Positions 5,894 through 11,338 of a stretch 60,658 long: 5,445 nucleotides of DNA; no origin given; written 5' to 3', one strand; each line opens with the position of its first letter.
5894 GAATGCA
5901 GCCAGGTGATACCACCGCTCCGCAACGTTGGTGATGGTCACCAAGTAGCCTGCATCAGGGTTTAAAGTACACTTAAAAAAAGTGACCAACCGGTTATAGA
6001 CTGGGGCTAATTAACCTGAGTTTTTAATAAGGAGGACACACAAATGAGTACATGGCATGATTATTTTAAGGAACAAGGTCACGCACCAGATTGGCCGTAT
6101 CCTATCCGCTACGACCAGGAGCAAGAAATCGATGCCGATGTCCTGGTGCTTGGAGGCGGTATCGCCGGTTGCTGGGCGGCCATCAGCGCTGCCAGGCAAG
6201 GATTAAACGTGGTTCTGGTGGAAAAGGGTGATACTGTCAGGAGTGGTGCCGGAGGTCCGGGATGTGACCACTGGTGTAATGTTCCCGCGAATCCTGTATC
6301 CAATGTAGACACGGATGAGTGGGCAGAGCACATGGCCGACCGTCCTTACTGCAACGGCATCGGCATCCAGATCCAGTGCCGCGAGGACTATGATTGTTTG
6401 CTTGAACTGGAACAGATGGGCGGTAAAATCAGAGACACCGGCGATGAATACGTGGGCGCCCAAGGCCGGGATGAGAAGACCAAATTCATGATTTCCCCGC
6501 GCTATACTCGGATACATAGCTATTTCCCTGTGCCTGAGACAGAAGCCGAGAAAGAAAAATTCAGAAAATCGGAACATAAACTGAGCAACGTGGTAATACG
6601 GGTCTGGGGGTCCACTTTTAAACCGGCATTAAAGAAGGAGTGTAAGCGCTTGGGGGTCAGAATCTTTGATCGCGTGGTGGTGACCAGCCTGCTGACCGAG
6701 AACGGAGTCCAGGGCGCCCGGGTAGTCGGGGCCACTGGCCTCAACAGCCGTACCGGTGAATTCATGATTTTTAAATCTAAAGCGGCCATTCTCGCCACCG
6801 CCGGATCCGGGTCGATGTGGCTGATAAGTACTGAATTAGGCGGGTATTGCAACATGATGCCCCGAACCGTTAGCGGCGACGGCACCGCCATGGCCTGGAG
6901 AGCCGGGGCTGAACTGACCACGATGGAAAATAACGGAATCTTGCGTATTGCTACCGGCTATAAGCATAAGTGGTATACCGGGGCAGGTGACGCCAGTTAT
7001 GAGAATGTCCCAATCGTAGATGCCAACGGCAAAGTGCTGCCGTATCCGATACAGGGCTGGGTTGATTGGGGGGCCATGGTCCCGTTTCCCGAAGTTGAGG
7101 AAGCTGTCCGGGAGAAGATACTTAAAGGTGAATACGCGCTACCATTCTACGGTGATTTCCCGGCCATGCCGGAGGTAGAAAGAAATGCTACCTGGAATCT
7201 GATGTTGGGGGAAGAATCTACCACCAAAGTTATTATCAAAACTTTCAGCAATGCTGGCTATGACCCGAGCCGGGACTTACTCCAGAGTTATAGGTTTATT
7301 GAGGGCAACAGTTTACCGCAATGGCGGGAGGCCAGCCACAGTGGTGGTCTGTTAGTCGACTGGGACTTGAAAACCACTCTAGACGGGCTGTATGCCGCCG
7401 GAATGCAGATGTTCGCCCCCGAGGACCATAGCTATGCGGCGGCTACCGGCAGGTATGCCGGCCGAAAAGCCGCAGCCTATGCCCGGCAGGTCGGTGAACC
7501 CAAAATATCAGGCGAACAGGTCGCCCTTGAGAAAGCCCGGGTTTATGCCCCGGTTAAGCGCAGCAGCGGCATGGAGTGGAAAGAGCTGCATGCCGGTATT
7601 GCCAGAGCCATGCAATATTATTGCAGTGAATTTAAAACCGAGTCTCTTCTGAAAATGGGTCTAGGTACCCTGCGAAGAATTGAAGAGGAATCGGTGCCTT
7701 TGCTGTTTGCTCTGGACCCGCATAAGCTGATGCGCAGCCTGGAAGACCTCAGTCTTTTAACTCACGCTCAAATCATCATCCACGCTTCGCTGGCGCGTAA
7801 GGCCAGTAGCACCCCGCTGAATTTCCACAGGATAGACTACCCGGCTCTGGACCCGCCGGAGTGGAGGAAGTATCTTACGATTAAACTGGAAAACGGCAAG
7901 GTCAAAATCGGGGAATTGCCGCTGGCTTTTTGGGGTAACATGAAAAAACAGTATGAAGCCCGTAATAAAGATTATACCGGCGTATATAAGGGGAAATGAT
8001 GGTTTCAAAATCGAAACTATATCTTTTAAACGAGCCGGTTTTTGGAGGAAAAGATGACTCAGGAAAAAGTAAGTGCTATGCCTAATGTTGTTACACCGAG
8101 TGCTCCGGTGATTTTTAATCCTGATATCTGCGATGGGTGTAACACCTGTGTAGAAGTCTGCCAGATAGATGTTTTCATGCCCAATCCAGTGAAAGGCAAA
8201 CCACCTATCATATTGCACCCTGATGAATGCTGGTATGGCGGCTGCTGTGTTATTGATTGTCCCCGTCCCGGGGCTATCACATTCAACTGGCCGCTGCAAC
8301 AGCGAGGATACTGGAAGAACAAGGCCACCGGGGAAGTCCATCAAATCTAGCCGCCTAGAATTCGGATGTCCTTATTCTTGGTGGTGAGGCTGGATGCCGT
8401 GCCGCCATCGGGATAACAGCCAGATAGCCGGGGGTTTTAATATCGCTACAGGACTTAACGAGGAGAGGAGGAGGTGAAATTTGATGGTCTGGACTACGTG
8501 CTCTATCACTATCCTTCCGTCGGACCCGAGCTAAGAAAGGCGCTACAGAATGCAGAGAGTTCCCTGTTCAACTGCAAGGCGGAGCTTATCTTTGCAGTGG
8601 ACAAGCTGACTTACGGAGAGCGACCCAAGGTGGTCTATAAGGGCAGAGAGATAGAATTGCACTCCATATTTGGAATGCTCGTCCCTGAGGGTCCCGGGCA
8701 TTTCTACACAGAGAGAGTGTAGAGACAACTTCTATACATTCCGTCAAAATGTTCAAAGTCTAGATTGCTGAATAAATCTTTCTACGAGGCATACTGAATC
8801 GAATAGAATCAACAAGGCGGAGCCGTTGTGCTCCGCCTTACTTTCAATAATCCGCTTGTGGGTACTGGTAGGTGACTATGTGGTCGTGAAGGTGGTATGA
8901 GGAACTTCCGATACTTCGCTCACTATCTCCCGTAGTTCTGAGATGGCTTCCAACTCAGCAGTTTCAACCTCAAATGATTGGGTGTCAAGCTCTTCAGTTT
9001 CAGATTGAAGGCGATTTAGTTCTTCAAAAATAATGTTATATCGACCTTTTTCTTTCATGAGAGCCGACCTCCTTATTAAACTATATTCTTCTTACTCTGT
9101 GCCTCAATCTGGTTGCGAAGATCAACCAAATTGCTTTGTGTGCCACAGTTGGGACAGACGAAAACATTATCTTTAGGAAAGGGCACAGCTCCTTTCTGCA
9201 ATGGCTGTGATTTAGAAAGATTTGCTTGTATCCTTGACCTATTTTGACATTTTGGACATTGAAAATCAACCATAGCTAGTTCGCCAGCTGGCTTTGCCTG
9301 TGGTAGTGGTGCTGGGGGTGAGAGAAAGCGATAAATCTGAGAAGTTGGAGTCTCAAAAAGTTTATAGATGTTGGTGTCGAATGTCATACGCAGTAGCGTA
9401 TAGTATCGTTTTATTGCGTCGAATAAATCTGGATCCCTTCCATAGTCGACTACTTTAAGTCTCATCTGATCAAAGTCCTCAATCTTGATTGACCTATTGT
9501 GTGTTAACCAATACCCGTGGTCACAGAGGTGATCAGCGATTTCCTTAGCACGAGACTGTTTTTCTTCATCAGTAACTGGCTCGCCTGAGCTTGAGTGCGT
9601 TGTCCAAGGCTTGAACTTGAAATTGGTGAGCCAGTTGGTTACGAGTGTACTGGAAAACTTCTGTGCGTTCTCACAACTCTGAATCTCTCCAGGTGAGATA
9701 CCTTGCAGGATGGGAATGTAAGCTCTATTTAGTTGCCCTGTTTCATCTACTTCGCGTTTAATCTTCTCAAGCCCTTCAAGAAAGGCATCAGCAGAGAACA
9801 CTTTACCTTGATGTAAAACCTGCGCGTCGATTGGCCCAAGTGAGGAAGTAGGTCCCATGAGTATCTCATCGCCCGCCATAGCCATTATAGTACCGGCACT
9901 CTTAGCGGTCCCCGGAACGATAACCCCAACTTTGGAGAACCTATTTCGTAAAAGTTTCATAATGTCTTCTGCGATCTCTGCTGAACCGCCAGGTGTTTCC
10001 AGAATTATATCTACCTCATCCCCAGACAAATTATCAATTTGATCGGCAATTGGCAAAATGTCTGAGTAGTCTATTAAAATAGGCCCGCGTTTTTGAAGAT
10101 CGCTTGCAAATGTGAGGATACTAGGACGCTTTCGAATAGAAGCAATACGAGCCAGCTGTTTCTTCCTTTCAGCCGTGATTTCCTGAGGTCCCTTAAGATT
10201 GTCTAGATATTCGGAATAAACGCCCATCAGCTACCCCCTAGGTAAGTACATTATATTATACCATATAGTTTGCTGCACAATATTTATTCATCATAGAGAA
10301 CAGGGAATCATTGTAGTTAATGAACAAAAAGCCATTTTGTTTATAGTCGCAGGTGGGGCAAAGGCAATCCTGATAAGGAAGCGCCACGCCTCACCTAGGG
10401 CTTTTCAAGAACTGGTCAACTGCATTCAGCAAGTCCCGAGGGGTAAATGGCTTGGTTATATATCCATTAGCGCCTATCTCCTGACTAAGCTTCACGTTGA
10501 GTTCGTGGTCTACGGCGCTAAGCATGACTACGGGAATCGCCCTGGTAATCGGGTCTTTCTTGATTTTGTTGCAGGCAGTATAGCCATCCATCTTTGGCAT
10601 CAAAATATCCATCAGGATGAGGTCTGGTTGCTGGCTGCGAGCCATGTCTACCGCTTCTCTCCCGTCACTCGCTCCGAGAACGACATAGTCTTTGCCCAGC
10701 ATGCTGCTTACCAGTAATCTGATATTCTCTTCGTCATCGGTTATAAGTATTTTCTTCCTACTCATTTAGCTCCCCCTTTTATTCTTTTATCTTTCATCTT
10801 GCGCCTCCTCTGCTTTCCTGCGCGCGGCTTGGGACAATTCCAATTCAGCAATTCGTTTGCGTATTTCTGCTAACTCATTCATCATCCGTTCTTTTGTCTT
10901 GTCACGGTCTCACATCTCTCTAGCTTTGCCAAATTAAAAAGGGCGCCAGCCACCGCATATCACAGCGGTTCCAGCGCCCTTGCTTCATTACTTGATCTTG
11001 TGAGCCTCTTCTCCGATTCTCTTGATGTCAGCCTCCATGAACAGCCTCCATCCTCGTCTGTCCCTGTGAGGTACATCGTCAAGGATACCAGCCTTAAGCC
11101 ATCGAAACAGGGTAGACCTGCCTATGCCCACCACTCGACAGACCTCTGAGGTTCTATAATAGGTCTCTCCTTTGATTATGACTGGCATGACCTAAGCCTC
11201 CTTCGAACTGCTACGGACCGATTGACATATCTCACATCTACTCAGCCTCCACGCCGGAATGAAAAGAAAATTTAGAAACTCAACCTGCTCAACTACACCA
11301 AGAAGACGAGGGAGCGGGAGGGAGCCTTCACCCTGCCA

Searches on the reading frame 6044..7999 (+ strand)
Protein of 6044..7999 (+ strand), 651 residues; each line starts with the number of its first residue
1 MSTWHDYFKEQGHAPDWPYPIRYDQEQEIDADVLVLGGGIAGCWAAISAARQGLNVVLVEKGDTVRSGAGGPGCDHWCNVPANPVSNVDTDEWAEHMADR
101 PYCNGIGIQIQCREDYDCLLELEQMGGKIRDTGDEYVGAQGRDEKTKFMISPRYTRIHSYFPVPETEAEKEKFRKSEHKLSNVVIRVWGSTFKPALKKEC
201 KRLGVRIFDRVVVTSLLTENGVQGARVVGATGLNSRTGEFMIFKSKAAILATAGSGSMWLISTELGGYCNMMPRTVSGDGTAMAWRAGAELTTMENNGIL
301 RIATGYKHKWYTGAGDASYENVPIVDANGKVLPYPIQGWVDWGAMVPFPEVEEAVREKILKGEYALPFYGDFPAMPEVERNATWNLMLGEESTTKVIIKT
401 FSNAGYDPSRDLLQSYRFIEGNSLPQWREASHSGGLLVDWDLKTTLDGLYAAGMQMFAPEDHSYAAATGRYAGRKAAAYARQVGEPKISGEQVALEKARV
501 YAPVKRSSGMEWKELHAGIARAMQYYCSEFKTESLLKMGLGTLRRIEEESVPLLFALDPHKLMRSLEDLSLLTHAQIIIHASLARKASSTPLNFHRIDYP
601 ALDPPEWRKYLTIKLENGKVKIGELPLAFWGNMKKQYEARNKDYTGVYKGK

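Call 31: search_protein_families(library=pfam, proteins=[window:6044-7999:+], max_evalue=0.01)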
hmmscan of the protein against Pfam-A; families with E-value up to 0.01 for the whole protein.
window:6044-7999:+ (651 aa): 10 families
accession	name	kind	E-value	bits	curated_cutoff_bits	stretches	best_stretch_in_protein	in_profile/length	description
PF00890.30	FAD_binding_2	-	9.9e-24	84.7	20.4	1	32-296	1-249/414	FAD binding domain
PF01266.30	DAO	-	7.4e-14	52.5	27.9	1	32-70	1-39/353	FAD dependent oxidoreductase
PF12831.13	FAD_oxidored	-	4.8e-09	36.4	27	1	32-64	1-33/416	FAD dependent oxidoreductase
PF07992.20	Pyr_redox_2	-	6e-08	32.9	26.1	1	32-65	2-35/291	Pyridine nucleotide-disulphide oxidoreductase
PF01134.28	GIDA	-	4.8e-06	26.3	22.1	1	32-64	1-34/391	Glucose inhibited division protein A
PF13450.12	NAD_binding_8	-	3.3e-05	24.5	21.9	1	35-65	1-31/68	NAD(P)-binding Rossmann-like domain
PF03486.20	HI0933_like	-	4.6e-05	23.4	50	1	32-66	2-36/244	HI0933-like protein Rossmann domain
PF02910.25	Succ_DH_flav_C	-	8e-05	23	20.8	1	519-627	4-116/130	Fumarate reductase flavoprotein C-term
PF05834.18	Lycopene_cycl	-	0.002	17.7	23.4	1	32-65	1-36/380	Lycopene cyclase protein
PF01262.27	AlaDh_PNT_C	-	0.0092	15.9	23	0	31-62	29-60/214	Alanine dehydrogenase/PNT, C-terminal domain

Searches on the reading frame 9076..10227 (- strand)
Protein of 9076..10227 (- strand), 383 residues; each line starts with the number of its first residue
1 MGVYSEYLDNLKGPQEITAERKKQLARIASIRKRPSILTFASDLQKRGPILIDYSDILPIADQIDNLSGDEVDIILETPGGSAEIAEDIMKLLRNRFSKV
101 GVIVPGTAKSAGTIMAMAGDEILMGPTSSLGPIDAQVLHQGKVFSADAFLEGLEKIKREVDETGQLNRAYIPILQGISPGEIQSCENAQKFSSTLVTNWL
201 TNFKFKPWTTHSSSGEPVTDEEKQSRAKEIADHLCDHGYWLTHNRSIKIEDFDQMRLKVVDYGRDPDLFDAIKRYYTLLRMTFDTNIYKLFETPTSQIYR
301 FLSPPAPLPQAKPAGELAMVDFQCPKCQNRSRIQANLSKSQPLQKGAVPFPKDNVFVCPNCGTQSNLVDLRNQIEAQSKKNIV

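Call 3: search_protein_families(library=pfam, proteins=[window:9076-10227:-])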
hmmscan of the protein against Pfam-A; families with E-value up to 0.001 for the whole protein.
window:9076-10227:- (383 aa): 4 families
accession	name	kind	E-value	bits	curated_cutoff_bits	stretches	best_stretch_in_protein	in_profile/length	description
PF01972.22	SDH_protease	-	2.6e-16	59.9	31.3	1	71-156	93-174/286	ClpP-like SDH-type serine proteinase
PF25145.1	NfeD1b_N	-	1.6e-07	31.6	40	1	74-138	36-98/189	NfeD1b, N-terminal domain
PF00574.28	CLP_protease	-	0.00012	22.5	20.2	1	70-121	47-98/182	Clp protease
PF23547.1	Zn_ribbon_FGT1_1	-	0.00046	20.2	27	0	318-329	17-28/35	FORGETTER1 first zinc ribbon domain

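Call 4: search_protein_families(library=ncbifam, proteins=[window:9076-10227:-])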
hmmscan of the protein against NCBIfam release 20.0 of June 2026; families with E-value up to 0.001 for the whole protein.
window:9076-10227:- (383 aa): 3 families
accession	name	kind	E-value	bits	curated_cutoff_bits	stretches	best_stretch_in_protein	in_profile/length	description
NF047768.1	Clp_like_SDH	equivalog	2.8e-19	69.6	250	1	71-154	80-159/260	SDH family Clp fold serine proteinase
NF045542.1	Clp_rel_HeadMat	equivalog_domain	2.9e-10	40.3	120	1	61-131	24-96/165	head maturation protease, ClpP-related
NF045540.1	scaf_prot_MCP1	exception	5.8e-05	22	475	1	69-126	30-87/652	ClpP-like prohead protease/major capsid protein fusion protein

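Call 32: search_protein_families(library=phrogs, proteins=[window:9076-10227:-], max_evalue=0.001)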
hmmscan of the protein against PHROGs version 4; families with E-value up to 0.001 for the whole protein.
window:9076-10227:- (383 aa): 8 families
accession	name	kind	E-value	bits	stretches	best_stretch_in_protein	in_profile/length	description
phrog_11747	-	unknown function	1.6e-50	172.9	1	21-277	8-257/290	-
phrog_21683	-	unknown function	6.6e-11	42.8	1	72-147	41-116/337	-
phrog_1684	-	head and packaging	9.8e-11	42.6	1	60-129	63-132/284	head maturation protease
phrog_94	-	head and packaging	1.4e-10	42.4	1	60-129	108-177/622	head maturation protease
phrog_53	-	head and packaging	8.1e-10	39.5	1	70-140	118-190/583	head maturation protease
phrog_2976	-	head and packaging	1.3e-07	32.6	1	60-130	41-112/394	head maturation protease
phrog_1827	-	other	3.8e-07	30.6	1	68-130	51-113/202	ATP-dependent protease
phrog_5410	-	other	0.00034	20.9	1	70-126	56-112/323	ATP-dependent protease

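Call 48: search_protein_families(library=padloc, proteins=[window:9076-10227:-], max_evalue=0.001)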
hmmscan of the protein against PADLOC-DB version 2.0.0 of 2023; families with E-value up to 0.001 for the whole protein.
window:9076-10227:- (383 aa): 0 families

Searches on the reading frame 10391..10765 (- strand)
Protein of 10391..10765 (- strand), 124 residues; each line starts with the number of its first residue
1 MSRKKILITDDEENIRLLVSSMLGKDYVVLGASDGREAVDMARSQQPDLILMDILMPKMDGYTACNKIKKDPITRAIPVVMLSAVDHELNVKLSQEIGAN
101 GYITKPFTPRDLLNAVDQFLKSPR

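Call 3: search_protein_families(library=pfam, proteins=[window:10391-10765:-])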
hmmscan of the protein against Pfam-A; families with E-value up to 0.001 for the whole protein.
window:10391-10765:- (124 aa): 1 family
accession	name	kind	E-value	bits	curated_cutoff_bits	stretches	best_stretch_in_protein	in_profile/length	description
PF00072.30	Response_reg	-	2.9e-27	95.5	30.2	1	6-116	1-110/111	Response regulator receiver domain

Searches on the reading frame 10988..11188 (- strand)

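Call 31: search_protein_families(library=pfam, proteins=[window:10988-11188:-], max_evalue=0.01)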
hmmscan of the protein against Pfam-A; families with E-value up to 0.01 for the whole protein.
window:10988-11188:- (66 aa): 6 families
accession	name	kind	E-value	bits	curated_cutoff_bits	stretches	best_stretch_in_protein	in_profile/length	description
PF13411.12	MerR_1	-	1e-05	26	21.6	1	11-58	1-46/69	MerR HTH family regulatory protein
PF12728.13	HTH_17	-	4.4e-05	24.1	27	1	10-48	1-37/51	Helix-turn-helix domain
PF13551.12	HTH_29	-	0.0003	21.3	28.1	1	12-33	14-35/64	Winged helix-turn helix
PF13384.12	HTH_23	-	0.00031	20.9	24.6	1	11-33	18-40/50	Homeodomain-like domain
PF00376.29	MerR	-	0.0009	19.5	28.2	1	12-50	1-38/38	MerR family regulatory protein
PF13022.12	HTH_Tnp_1_2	-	0.0045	17.5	27.9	1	12-32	28-48/122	Helix-turn-helix of insertion element transposase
